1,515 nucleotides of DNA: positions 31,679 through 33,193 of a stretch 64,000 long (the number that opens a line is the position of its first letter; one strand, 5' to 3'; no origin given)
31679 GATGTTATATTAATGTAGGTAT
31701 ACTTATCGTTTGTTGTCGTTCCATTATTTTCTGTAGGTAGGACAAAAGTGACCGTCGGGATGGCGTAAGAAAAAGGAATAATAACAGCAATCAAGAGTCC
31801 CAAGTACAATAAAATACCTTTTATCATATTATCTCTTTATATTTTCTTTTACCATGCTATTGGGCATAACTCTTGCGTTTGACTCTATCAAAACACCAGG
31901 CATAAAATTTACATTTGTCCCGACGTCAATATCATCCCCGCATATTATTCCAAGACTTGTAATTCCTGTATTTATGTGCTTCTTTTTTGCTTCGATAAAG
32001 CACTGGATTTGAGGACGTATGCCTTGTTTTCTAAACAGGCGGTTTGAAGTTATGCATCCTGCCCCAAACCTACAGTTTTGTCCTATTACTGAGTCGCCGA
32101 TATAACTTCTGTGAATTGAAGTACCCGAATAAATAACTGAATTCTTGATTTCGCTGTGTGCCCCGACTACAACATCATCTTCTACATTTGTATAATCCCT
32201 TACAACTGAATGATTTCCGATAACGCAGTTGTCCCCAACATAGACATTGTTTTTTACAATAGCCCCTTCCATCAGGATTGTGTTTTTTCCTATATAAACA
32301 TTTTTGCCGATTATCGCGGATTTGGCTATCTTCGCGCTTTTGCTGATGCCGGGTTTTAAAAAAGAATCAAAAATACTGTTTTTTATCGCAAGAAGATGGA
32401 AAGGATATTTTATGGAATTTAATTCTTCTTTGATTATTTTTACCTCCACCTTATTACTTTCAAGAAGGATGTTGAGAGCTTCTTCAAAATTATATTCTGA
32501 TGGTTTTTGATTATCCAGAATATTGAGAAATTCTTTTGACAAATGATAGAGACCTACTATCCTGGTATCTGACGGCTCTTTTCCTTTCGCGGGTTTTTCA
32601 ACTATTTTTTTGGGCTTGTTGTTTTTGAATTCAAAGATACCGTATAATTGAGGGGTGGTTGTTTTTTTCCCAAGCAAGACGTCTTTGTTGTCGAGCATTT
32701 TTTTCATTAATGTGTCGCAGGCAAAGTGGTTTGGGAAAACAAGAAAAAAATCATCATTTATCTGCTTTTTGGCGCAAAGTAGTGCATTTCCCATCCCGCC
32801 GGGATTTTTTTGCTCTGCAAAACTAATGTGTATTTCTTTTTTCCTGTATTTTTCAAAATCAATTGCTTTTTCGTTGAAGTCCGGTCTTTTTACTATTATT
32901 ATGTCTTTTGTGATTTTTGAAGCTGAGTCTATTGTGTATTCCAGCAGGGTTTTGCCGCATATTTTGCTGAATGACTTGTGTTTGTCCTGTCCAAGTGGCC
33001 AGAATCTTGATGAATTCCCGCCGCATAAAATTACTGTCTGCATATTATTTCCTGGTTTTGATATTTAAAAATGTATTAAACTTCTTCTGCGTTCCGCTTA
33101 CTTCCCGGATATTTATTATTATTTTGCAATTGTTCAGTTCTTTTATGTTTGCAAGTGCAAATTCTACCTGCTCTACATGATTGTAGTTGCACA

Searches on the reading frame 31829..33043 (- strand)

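Call 81: search_protein_families(library=pfam, proteins=[window:31829-33043:-], max_evalue=0.001)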
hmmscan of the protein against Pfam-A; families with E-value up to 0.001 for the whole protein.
window:31829-33043:- (404 aa): 8 families
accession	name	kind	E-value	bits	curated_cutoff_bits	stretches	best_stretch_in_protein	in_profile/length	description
PF00483.29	NTP_transferase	-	4.3e-18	66.2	21.2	1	3-206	2-222/245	Nucleotidyl transferase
PF00132.30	Hexapep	-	7e-16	57.6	27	1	248-282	1-35/36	Bacterial transferase hexapeptide (six repeats)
PF25084.1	LbH_EIF2B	-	2.7e-12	47.1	54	1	235-312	8-83/105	EIF2B subunit epsilon LbH domain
PF12804.13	NTP_transf_3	-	5.5e-10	40.1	27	1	4-104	2-93/160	MobA-like NTP transferase domain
PF14602.12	Hexapep_2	-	4.3e-07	30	27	0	244-275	3-32/34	Hexapeptide repeat of succinyl-transferase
PF21711.3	DCTN5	-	1.5e-06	28.5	40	1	191-308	33-149/182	Dynactin subunit 5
PF25247.1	LbH_GLGC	-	8.8e-06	26.1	27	0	296-367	10-82/135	GLGC left-handed parallel beta-helix domain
PF24894.1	Hexapep_GlmU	-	3.1e-05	24.5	23.3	0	224-296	16-86/104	GlmU-like, C-terminal hexapeptide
